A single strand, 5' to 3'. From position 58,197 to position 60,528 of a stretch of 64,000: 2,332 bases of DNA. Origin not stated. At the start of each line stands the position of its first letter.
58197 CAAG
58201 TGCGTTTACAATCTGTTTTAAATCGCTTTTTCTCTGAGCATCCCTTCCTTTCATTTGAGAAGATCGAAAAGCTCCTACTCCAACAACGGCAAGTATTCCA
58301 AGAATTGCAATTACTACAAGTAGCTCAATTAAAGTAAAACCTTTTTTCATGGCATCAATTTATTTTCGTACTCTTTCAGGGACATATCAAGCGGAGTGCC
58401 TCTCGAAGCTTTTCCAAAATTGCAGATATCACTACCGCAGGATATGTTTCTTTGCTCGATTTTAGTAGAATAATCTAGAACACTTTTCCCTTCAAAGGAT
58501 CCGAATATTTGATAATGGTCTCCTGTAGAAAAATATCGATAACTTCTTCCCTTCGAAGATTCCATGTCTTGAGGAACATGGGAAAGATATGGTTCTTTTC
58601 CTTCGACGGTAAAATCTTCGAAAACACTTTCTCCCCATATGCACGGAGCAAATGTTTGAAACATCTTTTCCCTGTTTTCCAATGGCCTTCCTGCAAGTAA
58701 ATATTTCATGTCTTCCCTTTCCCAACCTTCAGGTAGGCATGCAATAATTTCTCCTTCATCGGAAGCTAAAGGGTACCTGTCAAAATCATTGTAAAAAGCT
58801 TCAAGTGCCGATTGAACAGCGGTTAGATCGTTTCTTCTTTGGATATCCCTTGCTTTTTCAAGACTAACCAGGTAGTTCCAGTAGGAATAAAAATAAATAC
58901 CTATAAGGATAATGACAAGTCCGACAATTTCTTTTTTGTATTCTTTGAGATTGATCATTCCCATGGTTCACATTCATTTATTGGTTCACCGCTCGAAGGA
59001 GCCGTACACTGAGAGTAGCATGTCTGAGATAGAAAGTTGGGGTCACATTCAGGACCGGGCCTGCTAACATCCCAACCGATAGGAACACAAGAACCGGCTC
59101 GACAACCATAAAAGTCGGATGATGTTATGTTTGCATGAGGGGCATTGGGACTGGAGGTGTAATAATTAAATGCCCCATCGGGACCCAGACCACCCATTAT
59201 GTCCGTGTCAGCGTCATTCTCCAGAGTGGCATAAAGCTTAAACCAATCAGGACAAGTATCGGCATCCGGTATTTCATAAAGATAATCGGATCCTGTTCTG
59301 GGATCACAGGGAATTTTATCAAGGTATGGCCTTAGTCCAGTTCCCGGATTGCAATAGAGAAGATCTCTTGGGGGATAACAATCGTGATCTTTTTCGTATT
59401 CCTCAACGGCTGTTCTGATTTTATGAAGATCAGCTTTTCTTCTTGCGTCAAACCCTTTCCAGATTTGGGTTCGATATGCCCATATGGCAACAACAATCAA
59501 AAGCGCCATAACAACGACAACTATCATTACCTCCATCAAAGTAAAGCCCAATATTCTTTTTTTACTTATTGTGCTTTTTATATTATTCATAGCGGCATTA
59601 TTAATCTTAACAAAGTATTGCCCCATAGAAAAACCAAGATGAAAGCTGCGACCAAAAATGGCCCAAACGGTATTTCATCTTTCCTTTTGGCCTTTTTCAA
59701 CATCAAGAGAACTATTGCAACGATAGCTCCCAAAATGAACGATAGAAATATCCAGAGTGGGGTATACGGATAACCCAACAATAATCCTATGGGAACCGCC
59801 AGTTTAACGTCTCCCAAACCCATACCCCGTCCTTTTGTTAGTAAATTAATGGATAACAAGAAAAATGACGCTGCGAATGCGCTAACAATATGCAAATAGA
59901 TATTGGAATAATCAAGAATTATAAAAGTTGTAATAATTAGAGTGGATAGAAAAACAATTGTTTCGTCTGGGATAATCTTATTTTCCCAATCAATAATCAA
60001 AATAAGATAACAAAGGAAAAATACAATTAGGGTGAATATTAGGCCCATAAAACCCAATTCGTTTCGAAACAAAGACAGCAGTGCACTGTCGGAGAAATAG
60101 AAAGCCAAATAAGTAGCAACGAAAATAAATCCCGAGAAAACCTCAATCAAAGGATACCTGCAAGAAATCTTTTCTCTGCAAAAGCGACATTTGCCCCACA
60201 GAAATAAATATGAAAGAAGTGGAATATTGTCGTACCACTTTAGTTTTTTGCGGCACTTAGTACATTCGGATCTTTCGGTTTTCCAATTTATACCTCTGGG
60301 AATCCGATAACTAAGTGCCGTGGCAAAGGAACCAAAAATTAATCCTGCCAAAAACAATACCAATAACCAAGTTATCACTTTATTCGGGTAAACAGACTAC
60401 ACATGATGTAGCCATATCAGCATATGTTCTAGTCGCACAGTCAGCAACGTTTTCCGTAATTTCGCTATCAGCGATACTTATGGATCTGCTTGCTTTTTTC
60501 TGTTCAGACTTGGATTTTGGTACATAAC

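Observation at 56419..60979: Pilin paralog array: conserved cleavable N-terminus and '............YP' module fused to hypervariable Cys-rich C-domains; one copy has lost the cleavage site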

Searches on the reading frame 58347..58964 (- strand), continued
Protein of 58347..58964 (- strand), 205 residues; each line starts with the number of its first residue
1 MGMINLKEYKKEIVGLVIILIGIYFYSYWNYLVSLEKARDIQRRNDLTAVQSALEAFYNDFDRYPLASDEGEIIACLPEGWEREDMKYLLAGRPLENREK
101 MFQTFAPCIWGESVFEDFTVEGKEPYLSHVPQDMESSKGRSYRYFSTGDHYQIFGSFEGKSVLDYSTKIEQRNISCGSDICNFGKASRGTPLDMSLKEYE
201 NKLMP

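Call 53: find_related_loci(query=A4, collection=metagenome_contigs, flank=6000)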
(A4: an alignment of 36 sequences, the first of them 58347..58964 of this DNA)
Query A4 (205 aa) in metagenome_contigs; peptide patterns used: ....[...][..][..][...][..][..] (x = any residue, [..] = any of these).
97 stretches matched a pattern; 86 encode a relative of the query (tblastn E <= 1e-3); the best 80 are kept; 80 distinct loci.
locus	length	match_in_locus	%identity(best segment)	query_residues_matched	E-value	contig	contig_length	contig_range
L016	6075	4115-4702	54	10-203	9e-67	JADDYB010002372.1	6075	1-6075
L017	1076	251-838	50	10-203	2e-69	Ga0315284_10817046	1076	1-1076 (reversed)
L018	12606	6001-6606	49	5-203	2e-62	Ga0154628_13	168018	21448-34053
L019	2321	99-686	48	10-203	1e-61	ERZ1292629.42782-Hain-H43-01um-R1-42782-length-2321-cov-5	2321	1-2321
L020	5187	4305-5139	48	10-203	6e-61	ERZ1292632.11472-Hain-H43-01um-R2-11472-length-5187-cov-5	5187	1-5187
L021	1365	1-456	50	55-204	3e-49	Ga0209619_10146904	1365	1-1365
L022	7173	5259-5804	40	10-203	5e-46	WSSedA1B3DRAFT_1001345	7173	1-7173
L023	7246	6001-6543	39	10-204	2e-42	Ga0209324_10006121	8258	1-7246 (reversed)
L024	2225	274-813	43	10-203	5e-42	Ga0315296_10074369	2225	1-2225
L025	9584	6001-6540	39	10-203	1e-41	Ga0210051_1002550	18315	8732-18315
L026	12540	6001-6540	39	10-203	1e-41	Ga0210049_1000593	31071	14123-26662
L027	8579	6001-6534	40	10-201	2e-41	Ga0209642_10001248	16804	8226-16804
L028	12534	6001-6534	39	10-201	3e-41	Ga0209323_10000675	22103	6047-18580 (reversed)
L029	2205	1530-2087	37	10-204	1e-39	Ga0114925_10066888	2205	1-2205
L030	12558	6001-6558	37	10-204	2e-39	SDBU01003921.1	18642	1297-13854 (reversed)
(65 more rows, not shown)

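Call 59: search_solved_structures(query=A4, max_evalue=1)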
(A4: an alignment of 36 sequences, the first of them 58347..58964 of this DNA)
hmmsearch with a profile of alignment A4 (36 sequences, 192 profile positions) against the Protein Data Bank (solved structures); distinct sequences matched with E-value up to 1: 9.
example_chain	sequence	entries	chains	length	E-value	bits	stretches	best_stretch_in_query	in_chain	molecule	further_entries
5wda_A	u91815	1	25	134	0.00055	23.1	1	6-66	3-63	General secretion pathway protein G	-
9egp_A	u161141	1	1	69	0.0011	22.1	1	4-61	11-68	Geopilin domain 1 protein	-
2m7g_A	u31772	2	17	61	0.067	16.3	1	6-63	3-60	Geopilin domain 1 protein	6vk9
7tgg_A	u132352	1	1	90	0.12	15.5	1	4-63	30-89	Geopilin domain 1 protein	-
6xxd_A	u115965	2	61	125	0.27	14.3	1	6-64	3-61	PilA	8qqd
3gn9_A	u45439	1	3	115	0.5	13.4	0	38-66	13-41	Type II secretory pathway, pseudopilin EpsG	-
3fu1_A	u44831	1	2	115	0.58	13.2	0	39-76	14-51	General secretion pathway protein G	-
8tj2_C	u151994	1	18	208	0.69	13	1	6-61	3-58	Type IV major pilin protein PilA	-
4lw9_A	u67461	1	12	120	0.73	12.9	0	39-97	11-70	Type II secretion system protein G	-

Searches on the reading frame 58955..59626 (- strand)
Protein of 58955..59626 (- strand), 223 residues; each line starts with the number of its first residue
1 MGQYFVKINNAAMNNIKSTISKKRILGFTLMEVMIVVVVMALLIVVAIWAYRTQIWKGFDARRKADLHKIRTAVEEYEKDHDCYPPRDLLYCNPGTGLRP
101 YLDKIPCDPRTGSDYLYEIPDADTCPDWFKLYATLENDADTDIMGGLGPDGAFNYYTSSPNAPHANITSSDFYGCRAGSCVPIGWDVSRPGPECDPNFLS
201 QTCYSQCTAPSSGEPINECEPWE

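Call 3: search_protein_families(library=pfam, proteins=[window:58955-59626:-], max_evalue=0.1)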
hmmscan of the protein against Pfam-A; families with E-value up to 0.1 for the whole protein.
window:58955-59626:- (223 aa): 1 family
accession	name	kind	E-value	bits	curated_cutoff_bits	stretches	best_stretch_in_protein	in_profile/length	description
PF07963.17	N_methyl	-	5.4e-05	23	21.2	1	23-47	2-26/27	Prokaryotic N-terminal methylation motif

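Call 38: search_protein_families(library=ncbifam, proteins=[window:58955-59626:-], max_evalue=0.01)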
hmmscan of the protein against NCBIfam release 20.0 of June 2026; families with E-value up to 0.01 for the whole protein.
window:58955-59626:- (223 aa): 7 families
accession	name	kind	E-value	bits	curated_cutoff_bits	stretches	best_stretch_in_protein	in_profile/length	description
TIGR01710.1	typeII_sec_gspG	equivalog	3.4e-10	40.1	88.85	1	27-123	2-107/134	type II secretion system major pseudopilin GspG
NF007862.0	PRK10574.1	equivalog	4.4e-05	23.6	138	1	26-58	5-37/145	prepilin peptidase-dependent pilin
NF040999.1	pilin_ComGC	equivalog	0.00053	20.1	75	1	27-81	3-57/84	competence type IV pilus major pilin ComGC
NF041775.1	typeIV_PilA_Myxo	equivalog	0.00056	19.9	400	1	24-84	9-69/214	type IV pilin protein PilA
TIGR01708.2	typeII_sec_gspH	equivalog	0.00071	19.6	80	1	27-52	3-28/169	type II secretion system minor pseudopilin GspH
TIGR02532.1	IV_pilin_GFxxxE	domain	0.0019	18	16.3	1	27-48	3-24/24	prepilin-type N-terminal cleavage/methylation domain-containing protein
TIGR02596.1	TIGR02596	subfamily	0.0048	17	70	1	28-50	1-23/196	Verru_Chthon cassette protein D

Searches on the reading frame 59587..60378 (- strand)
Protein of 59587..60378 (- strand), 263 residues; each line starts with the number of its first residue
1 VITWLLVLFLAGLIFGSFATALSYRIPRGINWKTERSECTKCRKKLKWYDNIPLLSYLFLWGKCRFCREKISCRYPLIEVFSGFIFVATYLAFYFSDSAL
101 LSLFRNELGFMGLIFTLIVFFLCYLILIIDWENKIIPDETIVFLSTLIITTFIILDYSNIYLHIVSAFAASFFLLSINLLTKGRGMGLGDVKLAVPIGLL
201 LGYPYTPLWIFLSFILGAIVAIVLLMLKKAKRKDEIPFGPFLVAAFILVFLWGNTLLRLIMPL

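Call 3: search_protein_families(library=pfam, proteins=[window:59587-60378:-], max_evalue=0.1)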
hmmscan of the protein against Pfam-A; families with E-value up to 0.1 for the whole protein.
window:59587-60378:- (263 aa): 4 families
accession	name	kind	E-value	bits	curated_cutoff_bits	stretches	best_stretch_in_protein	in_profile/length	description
PF06750.18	A24_N_bact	-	6.3e-30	103.5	23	1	11-93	2-84/84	Bacterial Peptidase A24 N-terminal domain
PF01478.23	Peptidase_A24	-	4.8e-15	56.3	26.5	1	118-222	2-104/104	Type IV leader peptidase family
PF06305.16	LapA_dom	-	0.0033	17.8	28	1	207-235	20-48/64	Lipopolysaccharide assembly protein A domain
PF06196.17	DUF997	-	0.096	13.1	26.3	1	206-227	41-62/77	Protein of unknown function (DUF997)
